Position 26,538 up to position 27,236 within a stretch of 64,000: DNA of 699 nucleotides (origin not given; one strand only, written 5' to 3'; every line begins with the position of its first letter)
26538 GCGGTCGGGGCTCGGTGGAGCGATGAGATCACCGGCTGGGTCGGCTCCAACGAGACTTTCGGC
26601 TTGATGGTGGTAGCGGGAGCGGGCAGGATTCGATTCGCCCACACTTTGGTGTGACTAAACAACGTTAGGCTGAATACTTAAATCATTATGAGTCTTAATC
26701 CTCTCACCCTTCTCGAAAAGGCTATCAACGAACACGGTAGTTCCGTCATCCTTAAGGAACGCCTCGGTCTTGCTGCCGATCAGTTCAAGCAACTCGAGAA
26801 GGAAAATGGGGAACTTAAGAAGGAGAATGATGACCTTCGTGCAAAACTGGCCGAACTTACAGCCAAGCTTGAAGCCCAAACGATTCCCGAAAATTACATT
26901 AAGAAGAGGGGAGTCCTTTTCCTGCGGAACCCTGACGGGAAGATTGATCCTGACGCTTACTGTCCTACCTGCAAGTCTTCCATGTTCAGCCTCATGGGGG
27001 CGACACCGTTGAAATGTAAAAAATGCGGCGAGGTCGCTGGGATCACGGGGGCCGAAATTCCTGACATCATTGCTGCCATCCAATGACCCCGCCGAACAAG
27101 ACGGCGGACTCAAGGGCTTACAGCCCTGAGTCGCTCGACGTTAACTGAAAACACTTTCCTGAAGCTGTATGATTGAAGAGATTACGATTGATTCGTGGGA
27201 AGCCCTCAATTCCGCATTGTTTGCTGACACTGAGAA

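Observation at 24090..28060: Mosaic AT-richer accessory segment bracketed by a 10-bp direct repeat, between the RayT locus and tRNA-Gly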

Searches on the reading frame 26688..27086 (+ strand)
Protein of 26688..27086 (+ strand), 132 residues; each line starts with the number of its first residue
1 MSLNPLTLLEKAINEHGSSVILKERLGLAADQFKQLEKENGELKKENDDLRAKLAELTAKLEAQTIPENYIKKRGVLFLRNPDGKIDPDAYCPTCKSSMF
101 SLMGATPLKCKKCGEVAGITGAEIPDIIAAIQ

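Call 8: search_protein_families(library=pfam, max_evalue=0.01, proteins=[window:26688-27083:+])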
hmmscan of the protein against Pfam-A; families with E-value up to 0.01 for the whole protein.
seq(132 aa): 5 families
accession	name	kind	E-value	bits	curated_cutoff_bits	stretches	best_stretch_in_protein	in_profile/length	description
PF02183.23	HALZ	-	0.00054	20.5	28.1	1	32-62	13-43/43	Homeobox associated leucine zipper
PF07558.16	Shugoshin_N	-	0.001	19.3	30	1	34-54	24-44/45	Shugoshin N-terminal coiled-coil region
PF21924.1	XRCC4_CC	-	0.0039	17.7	27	1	22-63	7-48/78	XRCC4 coiled-coil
PF07989.16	Cnn_1N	-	0.0063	17.1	28.5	1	21-62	25-67/74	Centrosomin N-terminal motif 1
PF07716.20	bZIP_2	-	0.0086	16.6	22.3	0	34-59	28-53/54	Basic region leucine zipper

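Call 9: search_protein_families(library=padloc, max_evalue=0.01, proteins=[window:26688-27083:+])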
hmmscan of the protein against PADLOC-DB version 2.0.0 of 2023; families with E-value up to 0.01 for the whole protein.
seq(132 aa): 1 family
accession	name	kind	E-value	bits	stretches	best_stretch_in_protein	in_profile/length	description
PDLC03859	LmuB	-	0.0067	13.7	1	18-99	261-341/611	-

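Call 10: search_protein_families(library=phrogs, max_evalue=0.01, proteins=[window:26688-27083:+])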
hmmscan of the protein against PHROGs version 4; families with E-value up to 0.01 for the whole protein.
seq(132 aa): 6 families
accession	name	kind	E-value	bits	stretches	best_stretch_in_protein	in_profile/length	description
phrog_1244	-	unknown function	2.1e-05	24.9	1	22-117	38-143/157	-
phrog_20638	-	unknown function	2.3e-05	25.2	1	22-59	8-45/52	-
phrog_3671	-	unknown function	0.0014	19.8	1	31-63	43-75/87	-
phrog_1137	-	unknown function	0.0042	18.1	1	42-69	37-64/67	-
phrog_9492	-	unknown function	0.0061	17.6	1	25-62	97-134/137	-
phrog_6664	-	unknown function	0.0083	17.6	0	27-64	48-85/97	-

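Call 19: search_protein_families(library=ncbifam, max_evalue=0.01, proteins=[window:26688-27086:+])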
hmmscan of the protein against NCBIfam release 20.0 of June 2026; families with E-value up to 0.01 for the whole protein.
window:26688-27086:+ (132 aa): 1 family
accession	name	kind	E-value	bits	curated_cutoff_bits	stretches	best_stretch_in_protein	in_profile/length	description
NF009642.0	PRK13169.1-3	equivalog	0.00093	19.6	142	1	32-66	27-61/112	DNA replication initiation control protein YabA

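Call 39: find_related_loci(query=window:26688-27086:+, collection=viral_contigs, flank=5000)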
Query window:26688-27086:+ (132 aa) in viral_contigs; peptide patterns used: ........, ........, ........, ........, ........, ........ (x = any residue, [..] = any of these).
17 stretches matched a pattern; 1 encode a relative of the query (tblastn E <= 1e-3); 1 distinct loci.
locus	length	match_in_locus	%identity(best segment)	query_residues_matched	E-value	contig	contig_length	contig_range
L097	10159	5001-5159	37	10-62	3e-5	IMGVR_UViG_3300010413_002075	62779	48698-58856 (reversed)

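Call 40: search_dna_similar(query=window:26688-27086:+, collection=plasmids, mode=protein, max_evalue=0.001)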
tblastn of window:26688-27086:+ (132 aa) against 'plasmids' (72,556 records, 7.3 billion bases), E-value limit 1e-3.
No match.

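Call 41: search_dna_similar(query=window:26688-27086:+, collection=phages, mode=protein, max_evalue=0.001)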
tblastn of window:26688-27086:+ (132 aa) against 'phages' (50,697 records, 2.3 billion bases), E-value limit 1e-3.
No match.

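Call 45: find_encoding_contigs(protein=window:26688-27086:+, flank=10000, max_places=6)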
Protein window:26688-27086:+ (132 aa): no gene with exactly this product is on record in the collection.

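Call 104: search_solved_structures(query=window:26688-27086:+, max_evalue=1)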
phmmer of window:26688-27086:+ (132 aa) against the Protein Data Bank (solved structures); distinct sequences matched with E-value up to 1: 6.
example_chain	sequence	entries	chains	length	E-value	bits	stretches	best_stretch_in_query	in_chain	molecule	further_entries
3sfv_B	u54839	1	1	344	0.45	14.2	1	24-76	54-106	LidA protein, substrate of the Dot/Icm system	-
3tkl_B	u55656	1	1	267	0.5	14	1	24-76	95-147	LidA protein, substrate of the Dot/Icm system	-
6f6p_C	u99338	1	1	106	0.62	13.7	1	21-87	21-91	Rab-3A-interacting protein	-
6f6p_A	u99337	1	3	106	0.62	13.7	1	21-87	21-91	Rab-3A-interacting protein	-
10dq_H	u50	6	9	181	0.68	13.6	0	22-69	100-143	Inner kinetochore subunit MCM16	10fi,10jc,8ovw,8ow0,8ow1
6oua_H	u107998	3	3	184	0.83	13.3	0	22-69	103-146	Inner kinetochore subunit MCM16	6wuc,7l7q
